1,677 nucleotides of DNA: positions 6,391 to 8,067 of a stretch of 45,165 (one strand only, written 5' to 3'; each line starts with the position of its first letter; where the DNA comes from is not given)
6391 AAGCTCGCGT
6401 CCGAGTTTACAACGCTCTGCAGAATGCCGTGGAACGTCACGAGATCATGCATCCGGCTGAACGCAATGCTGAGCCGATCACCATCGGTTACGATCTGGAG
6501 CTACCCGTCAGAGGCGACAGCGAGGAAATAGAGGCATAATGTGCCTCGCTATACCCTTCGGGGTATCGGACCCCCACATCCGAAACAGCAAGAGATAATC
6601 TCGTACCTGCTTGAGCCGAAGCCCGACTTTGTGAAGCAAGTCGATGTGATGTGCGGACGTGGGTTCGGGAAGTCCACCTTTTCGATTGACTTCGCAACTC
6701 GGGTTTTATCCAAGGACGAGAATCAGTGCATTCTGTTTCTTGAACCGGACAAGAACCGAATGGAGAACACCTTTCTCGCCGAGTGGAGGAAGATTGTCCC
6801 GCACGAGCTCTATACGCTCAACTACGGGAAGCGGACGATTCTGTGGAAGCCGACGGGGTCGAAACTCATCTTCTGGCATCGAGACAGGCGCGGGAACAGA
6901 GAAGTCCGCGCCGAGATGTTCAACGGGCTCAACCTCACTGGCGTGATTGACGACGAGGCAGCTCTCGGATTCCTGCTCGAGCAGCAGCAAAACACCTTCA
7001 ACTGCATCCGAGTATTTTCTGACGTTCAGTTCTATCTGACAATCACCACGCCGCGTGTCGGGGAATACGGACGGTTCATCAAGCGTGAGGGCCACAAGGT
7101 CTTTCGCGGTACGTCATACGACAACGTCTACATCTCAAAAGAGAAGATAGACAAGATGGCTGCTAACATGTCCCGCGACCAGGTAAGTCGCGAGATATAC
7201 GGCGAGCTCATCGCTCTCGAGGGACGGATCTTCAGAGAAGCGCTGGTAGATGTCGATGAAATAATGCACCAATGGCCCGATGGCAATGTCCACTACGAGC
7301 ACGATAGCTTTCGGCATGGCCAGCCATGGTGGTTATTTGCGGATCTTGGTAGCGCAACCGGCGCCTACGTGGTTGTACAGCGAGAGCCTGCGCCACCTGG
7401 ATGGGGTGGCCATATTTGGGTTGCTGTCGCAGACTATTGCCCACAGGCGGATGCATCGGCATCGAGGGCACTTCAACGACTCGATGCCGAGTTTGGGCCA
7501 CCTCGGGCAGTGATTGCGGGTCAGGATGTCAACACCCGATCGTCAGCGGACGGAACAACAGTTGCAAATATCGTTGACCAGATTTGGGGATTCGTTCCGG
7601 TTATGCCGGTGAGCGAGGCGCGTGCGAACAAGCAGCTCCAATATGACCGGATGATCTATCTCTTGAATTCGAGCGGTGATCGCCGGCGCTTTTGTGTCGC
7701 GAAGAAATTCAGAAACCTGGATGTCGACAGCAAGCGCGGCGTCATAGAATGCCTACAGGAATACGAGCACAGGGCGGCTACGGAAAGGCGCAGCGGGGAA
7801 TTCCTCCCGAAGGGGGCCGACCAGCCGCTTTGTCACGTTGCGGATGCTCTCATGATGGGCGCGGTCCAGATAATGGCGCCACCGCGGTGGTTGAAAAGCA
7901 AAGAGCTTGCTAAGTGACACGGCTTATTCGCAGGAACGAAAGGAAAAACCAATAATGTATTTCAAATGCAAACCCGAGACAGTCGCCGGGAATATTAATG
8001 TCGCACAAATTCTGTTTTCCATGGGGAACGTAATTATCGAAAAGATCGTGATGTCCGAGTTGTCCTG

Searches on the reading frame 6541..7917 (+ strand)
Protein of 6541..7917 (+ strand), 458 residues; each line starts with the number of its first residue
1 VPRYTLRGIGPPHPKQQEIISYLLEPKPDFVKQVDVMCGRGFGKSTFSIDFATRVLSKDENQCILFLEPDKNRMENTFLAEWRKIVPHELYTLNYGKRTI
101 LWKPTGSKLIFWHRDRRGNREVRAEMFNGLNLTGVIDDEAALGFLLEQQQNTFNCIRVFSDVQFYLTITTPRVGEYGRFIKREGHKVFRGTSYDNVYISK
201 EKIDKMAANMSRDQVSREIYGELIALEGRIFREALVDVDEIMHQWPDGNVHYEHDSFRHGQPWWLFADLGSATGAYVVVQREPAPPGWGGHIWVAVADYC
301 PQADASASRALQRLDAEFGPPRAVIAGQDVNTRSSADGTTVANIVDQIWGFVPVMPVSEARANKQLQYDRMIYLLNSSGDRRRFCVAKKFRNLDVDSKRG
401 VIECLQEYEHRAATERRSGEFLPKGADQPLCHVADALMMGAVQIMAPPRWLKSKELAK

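Call 40: search_protein_families(library=pfam, max_evalue=0.001, proteins=[window:6541-7917:+])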
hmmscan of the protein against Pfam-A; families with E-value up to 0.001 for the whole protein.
window:6541-7917:+ (458 aa): 0 families

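Call 42: search_protein_families(library=phrogs, max_evalue=0.001, proteins=[window:6541-7917:+])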
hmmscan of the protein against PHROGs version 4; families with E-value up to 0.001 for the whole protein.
window:6541-7917:+ (458 aa): 1 family
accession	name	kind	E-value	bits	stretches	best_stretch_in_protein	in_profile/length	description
phrog_2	-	head and packaging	6.3e-13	49.3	1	11-445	265-593/807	terminase large subunit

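Call 63: search_dna_similar(query=window:6541-7917:+, collection=phages, mode=protein, max_rows=12)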
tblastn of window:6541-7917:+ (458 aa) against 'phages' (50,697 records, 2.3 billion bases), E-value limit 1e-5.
No match.
